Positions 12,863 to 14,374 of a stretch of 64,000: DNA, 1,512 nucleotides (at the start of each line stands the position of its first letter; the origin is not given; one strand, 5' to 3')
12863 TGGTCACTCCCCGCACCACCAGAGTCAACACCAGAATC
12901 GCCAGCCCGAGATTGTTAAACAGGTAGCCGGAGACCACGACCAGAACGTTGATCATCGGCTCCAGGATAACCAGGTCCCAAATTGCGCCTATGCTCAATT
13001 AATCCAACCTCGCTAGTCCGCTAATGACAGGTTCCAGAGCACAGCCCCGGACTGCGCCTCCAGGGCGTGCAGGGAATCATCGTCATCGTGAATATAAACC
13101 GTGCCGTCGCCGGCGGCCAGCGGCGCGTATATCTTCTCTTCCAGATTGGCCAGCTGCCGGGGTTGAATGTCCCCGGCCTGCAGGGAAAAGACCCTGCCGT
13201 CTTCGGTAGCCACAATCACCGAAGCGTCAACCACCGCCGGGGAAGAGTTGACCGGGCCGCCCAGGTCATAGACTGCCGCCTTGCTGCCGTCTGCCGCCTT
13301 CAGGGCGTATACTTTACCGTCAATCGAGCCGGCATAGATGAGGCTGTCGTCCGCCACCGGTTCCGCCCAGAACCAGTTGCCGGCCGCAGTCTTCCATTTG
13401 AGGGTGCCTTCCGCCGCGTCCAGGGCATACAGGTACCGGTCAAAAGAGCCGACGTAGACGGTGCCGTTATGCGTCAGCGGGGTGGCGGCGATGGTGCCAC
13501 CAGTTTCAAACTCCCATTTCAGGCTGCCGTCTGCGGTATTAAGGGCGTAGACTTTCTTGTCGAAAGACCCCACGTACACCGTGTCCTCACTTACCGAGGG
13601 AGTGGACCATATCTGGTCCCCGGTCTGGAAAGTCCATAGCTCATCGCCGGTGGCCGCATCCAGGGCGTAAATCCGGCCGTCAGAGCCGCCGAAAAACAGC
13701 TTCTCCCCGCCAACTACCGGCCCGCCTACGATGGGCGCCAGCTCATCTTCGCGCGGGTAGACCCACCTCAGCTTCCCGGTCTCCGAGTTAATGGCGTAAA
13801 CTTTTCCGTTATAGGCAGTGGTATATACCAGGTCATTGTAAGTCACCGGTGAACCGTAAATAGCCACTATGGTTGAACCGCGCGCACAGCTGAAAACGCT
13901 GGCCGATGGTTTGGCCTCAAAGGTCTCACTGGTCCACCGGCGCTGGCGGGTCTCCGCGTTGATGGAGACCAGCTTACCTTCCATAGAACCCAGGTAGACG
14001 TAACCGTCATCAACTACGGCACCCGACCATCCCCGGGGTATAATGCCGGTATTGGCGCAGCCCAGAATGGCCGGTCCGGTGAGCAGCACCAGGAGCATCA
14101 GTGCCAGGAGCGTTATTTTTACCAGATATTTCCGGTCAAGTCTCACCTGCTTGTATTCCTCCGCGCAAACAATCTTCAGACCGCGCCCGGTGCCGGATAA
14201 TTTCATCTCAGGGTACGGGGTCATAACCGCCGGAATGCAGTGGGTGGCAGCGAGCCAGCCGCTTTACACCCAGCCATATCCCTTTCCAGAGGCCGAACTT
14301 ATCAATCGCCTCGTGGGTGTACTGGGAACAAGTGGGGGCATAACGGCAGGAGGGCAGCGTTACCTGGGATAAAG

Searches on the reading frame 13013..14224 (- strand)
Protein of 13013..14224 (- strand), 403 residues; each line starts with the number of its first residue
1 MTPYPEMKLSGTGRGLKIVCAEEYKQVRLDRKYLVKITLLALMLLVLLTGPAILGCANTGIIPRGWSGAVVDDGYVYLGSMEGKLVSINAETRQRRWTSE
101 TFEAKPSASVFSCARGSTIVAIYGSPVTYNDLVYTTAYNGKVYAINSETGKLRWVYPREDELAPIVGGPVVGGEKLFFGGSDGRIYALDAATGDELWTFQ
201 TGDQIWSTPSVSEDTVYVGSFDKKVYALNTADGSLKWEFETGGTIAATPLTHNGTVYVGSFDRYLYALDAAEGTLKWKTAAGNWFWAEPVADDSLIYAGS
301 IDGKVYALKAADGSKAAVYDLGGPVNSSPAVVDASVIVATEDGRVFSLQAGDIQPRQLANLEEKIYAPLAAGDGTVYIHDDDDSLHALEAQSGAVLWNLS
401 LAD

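Call 84: search_protein_families(library=pfam, proteins=[window:13013-14224:-])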
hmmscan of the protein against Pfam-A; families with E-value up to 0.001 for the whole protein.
window:13013-14224:- (403 aa): 6 families
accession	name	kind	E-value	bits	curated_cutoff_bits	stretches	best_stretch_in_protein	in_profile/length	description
PF13570.13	Beta-prop_ACSF4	-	4.1e-52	178.1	133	2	212-401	60-253/329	Beta-alanine-activating enzyme, beta-propeller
PF13360.13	PQQ_2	-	8.8e-46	156.9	27.6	3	182-278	2-98/233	Outer membrane protein assembly factor BamB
PF01011.28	PQQ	-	4.6e-24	85.5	26.7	1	244-329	48-150/595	Glucose/ethanol/alcohol dehydrogenase, beta-propeller domain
PF25292.1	Beta-prop_CGLA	-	1.5e-09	38.2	26.8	0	176-229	47-103/316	Lambda-carrageenase beta-propeller domain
PF25293.1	Beta-prop_EMC1_N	-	7.4e-06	26.2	34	0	187-321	45-182/219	EMC1 N-terminal beta-propeller domain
PF23414.1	Beta-prop_EML_2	-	6.2e-05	22.9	90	0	131-232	11-112/266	Echinoderm microtubule-associated protein second beta-propeller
